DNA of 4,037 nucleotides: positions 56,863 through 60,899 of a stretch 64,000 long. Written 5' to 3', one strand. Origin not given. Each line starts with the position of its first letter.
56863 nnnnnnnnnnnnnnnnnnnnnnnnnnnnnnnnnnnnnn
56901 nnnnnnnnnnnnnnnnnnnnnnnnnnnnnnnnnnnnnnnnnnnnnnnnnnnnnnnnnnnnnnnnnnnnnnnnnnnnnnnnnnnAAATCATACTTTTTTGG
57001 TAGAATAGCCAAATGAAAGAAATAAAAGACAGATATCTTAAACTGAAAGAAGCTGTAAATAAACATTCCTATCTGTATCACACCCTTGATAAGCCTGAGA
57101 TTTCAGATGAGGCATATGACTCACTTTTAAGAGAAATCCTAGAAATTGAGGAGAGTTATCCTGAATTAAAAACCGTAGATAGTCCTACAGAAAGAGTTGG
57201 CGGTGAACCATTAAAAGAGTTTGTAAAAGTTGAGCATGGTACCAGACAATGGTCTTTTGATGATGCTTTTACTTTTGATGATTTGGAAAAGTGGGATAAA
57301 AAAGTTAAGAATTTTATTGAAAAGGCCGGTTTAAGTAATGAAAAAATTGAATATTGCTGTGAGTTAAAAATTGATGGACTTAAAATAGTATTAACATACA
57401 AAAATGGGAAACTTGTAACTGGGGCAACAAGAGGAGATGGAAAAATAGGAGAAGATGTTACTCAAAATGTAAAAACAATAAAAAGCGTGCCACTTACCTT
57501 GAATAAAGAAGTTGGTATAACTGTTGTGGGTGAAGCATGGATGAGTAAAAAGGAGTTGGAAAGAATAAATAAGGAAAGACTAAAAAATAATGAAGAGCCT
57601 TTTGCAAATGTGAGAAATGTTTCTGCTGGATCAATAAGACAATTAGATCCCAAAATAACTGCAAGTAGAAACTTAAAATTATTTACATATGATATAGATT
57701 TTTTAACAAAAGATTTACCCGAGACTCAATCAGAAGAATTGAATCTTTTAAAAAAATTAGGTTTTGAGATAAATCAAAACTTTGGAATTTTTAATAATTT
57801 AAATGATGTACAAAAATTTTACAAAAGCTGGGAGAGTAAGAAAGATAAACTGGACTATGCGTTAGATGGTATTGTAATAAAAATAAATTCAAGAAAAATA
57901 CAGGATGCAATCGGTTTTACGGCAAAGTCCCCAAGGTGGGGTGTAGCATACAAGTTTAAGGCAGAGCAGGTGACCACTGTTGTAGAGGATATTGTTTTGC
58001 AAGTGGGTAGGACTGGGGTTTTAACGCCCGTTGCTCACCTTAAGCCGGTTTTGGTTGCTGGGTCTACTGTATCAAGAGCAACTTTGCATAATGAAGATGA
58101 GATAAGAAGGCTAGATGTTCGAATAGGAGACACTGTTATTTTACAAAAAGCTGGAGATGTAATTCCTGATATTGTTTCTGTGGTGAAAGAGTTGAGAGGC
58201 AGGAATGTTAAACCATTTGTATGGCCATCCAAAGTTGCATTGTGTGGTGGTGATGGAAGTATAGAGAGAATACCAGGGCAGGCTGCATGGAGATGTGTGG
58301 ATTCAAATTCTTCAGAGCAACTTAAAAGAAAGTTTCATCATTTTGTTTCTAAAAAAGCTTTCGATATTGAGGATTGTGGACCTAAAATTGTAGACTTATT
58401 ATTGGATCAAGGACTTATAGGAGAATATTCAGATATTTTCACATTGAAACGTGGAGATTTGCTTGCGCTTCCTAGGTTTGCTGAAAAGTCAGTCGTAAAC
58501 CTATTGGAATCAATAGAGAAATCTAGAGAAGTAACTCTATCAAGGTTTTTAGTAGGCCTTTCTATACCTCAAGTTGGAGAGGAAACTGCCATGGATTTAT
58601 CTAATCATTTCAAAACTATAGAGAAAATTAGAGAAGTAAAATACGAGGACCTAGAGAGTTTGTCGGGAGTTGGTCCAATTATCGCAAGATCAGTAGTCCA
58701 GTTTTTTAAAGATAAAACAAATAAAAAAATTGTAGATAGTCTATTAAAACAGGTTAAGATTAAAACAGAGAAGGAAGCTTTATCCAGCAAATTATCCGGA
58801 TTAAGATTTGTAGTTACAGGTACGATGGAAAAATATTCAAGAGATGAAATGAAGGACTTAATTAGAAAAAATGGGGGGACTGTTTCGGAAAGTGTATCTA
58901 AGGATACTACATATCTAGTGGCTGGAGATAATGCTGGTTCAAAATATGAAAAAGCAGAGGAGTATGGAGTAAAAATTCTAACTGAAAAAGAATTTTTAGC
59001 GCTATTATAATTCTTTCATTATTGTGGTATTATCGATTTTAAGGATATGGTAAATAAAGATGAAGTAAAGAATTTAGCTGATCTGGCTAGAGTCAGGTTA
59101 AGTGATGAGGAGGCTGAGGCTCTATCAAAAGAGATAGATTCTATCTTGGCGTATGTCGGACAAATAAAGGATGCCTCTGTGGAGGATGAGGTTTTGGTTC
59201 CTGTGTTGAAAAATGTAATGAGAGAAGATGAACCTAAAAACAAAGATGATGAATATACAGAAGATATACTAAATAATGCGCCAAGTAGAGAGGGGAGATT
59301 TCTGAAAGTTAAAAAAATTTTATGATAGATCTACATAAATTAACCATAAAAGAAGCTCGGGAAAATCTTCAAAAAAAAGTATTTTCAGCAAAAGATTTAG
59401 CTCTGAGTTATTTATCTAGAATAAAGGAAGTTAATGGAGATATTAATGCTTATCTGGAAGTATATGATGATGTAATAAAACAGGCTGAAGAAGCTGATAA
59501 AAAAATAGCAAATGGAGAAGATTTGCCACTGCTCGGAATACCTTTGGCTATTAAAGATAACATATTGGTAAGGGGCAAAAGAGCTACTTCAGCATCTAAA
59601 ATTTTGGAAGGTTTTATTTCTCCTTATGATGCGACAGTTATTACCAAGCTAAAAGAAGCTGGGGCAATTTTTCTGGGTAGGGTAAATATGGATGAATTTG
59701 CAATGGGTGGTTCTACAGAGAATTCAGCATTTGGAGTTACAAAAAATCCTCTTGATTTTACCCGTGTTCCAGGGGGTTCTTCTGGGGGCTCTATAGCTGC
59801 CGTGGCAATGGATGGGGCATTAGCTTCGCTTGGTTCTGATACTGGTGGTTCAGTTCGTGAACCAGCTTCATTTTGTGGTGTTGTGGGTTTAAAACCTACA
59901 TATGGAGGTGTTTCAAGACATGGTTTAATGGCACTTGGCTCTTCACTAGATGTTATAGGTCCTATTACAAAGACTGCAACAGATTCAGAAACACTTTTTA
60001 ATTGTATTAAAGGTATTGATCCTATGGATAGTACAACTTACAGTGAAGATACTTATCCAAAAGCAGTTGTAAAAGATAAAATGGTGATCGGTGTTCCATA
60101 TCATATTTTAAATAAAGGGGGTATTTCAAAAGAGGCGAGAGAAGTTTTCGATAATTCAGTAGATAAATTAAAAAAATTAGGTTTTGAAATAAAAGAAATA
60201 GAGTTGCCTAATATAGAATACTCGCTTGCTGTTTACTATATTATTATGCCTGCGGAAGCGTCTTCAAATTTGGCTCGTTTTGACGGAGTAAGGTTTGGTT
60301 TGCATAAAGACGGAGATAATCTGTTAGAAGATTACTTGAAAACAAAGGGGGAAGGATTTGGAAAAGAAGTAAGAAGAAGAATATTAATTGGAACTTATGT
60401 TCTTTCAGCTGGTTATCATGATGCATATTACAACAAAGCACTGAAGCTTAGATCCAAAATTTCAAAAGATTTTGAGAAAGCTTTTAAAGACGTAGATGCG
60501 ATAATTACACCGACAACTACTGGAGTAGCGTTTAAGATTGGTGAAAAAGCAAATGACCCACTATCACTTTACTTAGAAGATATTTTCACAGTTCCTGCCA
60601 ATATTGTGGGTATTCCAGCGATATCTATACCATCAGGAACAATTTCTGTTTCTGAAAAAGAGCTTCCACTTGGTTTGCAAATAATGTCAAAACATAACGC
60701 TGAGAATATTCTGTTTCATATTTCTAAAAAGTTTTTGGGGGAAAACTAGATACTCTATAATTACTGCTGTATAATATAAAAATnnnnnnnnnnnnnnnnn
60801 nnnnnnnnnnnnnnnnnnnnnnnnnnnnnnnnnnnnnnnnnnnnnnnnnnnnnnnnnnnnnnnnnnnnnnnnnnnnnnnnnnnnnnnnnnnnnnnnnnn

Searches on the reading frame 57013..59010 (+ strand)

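Call 8: search_protein_families(library=pfam, proteins=[window:57013-59010:+], max_evalue=0.001)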
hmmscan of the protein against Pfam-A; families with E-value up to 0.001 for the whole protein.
window:57013-59010:+ (665 aa): 9 families
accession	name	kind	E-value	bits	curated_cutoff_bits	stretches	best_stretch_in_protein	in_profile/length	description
PF01653.23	DNA_ligase_aden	-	2.8e-89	299.4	27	1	68-318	2-253/253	NAD-dependent DNA ligase adenylation domain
PF03120.22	DNA_ligase_OB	-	1.5e-34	118.2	32.9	1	321-397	1-77/79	NAD-dependent DNA ligase OB-fold domain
PF12826.13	HHH_2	-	2.2e-20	73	27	1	511-574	1-64/64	Helix-hairpin-helix motif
PF00533.33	BRCT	-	1.2e-19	70.7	21.3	1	591-664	3-77/78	BRCA1 C Terminus (BRCT) domain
PF14520.12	HHH_5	-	3.4e-12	47.1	27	1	516-567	5-57/57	Helix-hairpin-helix domain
PF12738.14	PTCB-BRCT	-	4.1e-12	46.4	22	1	598-657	2-60/63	twin BRCT domain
PF22745.1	Nlig-Ia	-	6.5e-09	36.8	27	1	10-53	8-52/92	DNA ligase-like, N-terminal NAD+-binding domain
PF16589.12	BRCT_2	-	3.1e-08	34.2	27.3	1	594-657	3-66/86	BRCT domain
PF00633.29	HHH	-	5.8e-05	23.2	24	1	536-564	2-30/30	Helix-hairpin-helix motif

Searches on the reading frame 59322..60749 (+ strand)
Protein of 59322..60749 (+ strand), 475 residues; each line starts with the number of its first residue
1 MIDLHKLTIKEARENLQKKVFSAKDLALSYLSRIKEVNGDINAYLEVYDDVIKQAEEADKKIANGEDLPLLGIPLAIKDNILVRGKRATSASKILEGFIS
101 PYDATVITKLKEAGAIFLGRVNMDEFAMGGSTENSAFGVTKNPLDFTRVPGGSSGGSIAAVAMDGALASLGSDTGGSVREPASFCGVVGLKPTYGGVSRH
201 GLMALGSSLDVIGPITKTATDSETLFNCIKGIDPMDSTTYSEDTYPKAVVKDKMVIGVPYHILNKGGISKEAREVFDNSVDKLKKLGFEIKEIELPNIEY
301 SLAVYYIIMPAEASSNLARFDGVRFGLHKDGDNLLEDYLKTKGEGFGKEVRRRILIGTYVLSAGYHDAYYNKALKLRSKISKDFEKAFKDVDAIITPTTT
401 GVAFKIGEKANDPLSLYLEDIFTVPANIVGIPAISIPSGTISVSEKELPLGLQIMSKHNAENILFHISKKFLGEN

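Call 57: search_protein_families(library=pfam, proteins=[window:59322-60749:+], max_evalue=0.001)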
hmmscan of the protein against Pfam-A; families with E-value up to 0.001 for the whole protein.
window:59322-60749:+ (475 aa): 1 family
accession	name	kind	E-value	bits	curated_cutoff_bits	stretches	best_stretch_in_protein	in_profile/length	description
PF01425.27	Amidase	-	4e-138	461.6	27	1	26-463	2-443/445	Amidase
